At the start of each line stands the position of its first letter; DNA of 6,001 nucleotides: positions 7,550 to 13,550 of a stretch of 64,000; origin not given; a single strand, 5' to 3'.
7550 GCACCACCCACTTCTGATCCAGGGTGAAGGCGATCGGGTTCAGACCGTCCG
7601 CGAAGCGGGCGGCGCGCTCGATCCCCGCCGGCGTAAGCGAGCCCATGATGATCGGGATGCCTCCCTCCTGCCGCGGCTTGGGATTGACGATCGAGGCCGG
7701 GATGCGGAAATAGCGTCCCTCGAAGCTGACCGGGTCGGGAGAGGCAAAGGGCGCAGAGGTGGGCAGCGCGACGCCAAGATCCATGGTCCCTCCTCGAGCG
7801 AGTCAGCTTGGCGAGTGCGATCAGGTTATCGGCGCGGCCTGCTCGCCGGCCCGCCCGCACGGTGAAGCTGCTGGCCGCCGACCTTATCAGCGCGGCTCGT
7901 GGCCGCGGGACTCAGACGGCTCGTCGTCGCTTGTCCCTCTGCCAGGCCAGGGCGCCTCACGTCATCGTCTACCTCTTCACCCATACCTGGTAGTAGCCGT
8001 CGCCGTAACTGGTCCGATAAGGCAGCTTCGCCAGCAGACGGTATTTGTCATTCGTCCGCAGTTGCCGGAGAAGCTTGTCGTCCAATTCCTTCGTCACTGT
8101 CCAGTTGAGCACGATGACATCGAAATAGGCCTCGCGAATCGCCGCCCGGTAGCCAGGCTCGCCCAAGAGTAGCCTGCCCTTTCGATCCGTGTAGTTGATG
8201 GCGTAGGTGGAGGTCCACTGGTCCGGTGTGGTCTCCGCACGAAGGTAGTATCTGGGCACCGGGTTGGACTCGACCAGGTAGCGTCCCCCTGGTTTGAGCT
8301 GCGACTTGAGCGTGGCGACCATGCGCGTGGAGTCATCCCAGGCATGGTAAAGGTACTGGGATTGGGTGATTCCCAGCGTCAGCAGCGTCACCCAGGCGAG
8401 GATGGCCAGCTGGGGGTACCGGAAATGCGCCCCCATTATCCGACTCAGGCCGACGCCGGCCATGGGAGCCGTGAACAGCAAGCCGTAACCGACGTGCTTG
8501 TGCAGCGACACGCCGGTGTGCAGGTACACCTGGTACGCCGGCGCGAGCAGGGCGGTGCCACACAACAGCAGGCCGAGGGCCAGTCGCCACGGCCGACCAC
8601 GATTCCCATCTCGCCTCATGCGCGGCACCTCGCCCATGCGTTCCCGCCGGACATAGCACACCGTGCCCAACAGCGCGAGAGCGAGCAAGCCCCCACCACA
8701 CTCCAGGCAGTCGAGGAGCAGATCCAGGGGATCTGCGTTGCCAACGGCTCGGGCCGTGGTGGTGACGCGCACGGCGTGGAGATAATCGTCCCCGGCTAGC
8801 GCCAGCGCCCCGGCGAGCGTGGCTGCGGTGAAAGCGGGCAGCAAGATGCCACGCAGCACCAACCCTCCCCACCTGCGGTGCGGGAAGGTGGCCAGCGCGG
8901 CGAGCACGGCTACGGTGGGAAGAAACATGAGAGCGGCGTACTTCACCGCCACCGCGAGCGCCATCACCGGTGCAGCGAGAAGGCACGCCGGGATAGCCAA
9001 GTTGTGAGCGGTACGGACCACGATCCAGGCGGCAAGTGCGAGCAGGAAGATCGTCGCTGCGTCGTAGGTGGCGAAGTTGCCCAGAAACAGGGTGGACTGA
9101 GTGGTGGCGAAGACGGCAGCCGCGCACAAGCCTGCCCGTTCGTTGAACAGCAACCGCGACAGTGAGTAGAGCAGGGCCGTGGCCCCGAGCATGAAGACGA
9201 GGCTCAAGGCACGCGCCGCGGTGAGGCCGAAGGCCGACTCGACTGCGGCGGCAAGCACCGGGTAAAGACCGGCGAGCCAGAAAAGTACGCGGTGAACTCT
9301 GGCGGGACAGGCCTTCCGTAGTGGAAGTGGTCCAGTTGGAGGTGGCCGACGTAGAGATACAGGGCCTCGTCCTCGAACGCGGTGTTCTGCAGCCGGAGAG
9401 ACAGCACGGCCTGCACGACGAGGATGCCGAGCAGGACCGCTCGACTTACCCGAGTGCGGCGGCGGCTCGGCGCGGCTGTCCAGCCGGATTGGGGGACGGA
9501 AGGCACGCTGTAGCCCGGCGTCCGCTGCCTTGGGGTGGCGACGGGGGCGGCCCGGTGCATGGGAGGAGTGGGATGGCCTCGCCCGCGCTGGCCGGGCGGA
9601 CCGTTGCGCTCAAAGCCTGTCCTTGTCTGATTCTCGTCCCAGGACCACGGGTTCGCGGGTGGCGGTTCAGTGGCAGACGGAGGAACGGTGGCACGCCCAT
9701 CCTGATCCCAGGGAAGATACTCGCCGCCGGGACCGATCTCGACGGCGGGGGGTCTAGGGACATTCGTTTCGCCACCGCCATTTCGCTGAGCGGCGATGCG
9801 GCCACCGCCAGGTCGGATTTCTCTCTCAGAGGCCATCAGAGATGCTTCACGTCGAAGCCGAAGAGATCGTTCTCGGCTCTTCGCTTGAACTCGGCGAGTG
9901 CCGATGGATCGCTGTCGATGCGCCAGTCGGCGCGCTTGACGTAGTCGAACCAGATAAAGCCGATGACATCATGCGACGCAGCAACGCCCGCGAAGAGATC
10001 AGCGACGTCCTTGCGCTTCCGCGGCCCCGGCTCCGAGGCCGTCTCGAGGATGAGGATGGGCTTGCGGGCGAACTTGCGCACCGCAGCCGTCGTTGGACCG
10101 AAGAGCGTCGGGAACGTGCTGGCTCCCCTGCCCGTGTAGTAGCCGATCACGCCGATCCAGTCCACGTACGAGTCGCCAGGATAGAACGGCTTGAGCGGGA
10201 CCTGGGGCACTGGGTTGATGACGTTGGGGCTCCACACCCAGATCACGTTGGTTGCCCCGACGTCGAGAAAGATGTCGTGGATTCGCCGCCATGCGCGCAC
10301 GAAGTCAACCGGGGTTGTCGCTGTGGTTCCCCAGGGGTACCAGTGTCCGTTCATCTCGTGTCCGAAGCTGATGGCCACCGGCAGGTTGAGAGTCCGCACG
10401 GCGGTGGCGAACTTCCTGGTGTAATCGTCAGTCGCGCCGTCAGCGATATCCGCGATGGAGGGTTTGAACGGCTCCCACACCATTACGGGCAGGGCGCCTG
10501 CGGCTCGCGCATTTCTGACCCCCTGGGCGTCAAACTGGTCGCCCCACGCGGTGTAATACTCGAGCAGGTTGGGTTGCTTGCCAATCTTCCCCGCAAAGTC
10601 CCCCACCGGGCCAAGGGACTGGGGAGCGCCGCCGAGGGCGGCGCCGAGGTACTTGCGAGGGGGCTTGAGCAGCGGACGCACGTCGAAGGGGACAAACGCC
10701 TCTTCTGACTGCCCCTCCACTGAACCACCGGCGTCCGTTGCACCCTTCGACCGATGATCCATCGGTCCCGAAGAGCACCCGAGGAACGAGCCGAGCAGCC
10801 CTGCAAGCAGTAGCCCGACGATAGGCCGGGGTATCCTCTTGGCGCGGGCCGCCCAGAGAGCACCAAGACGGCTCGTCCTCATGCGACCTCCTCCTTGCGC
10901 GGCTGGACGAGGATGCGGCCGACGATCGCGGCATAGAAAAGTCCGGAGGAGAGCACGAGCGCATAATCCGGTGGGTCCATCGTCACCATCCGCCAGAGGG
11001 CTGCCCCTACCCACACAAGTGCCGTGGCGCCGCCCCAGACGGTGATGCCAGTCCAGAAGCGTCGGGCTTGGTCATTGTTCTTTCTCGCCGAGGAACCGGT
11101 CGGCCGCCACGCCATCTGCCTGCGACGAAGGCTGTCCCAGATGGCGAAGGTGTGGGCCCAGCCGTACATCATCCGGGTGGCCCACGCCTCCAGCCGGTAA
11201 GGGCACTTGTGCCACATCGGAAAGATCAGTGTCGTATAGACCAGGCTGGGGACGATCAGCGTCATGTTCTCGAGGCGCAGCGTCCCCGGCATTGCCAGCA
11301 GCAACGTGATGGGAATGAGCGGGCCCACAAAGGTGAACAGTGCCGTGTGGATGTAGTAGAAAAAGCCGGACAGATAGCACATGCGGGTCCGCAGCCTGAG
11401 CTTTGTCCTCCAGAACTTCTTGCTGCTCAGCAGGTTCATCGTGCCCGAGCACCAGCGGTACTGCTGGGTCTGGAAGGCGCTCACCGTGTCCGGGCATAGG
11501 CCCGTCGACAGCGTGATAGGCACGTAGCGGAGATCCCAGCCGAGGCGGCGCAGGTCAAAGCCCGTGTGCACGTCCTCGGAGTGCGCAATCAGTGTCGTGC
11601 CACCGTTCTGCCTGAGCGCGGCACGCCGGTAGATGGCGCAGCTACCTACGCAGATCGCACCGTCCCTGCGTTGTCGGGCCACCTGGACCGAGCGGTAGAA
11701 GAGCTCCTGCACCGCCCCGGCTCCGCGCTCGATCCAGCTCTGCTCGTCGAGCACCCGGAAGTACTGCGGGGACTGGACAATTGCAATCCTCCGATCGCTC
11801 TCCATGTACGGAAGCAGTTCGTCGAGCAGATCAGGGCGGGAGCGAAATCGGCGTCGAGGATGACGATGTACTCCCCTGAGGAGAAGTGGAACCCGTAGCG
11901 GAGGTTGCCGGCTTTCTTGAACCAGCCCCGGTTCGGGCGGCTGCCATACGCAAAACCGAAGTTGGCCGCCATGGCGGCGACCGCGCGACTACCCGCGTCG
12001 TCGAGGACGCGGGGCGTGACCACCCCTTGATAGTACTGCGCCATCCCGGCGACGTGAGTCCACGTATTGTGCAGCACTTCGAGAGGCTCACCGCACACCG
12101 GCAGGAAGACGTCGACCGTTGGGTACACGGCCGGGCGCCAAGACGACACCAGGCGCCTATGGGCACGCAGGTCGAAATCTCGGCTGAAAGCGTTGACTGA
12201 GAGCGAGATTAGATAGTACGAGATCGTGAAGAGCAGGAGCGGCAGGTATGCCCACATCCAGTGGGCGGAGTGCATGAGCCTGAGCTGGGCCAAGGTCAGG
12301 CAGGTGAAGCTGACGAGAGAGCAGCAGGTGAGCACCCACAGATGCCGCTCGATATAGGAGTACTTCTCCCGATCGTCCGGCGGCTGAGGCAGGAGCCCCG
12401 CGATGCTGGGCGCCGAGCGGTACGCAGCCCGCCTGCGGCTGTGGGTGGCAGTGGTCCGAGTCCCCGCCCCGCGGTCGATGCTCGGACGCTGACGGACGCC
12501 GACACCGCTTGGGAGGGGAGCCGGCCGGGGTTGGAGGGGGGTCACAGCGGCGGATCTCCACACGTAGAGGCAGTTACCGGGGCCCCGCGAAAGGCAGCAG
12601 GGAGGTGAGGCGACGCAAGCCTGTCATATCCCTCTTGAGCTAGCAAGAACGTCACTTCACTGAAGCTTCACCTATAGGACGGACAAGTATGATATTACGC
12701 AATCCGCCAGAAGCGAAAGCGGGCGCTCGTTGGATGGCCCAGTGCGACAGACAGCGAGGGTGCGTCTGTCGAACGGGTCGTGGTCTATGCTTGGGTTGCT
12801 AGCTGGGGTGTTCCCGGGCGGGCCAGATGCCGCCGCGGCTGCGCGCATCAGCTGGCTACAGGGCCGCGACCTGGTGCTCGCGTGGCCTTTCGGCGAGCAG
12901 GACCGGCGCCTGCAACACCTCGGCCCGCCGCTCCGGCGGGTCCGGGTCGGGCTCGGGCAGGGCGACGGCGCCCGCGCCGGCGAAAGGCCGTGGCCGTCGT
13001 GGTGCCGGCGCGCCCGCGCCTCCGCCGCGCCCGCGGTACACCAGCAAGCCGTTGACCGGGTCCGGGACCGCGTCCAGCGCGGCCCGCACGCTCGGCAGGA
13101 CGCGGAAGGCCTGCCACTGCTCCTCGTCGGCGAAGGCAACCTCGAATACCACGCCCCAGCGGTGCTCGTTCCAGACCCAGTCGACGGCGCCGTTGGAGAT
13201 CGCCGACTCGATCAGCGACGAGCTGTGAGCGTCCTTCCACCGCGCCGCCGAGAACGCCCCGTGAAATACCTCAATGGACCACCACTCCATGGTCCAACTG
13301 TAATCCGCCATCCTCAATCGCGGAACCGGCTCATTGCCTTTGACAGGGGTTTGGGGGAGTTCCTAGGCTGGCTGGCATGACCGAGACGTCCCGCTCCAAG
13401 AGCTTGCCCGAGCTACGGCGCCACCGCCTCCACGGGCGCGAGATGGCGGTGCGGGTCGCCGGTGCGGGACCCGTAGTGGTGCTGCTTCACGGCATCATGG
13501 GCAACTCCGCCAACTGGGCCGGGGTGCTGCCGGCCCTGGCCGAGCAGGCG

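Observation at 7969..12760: Translationally coupled GT2 (QxxRW) – GH26 lipoprotein – GT39-like operon: a candidate uncharacterised beta-glycan exopolysaccharide system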

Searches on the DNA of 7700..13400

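Call 53: search_rna_families(source=window, start=7700, end=13400, threshold=evalue, max_evalue=1)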
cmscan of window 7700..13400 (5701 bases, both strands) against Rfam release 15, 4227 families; matches with E-value up to 1: 0.
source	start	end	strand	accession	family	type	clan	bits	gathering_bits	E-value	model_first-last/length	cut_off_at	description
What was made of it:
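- Tried and rejected: Rfam at E <= 1 gave 0 hits, so there is no c-di-GMP or other riboswitch (call 53).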
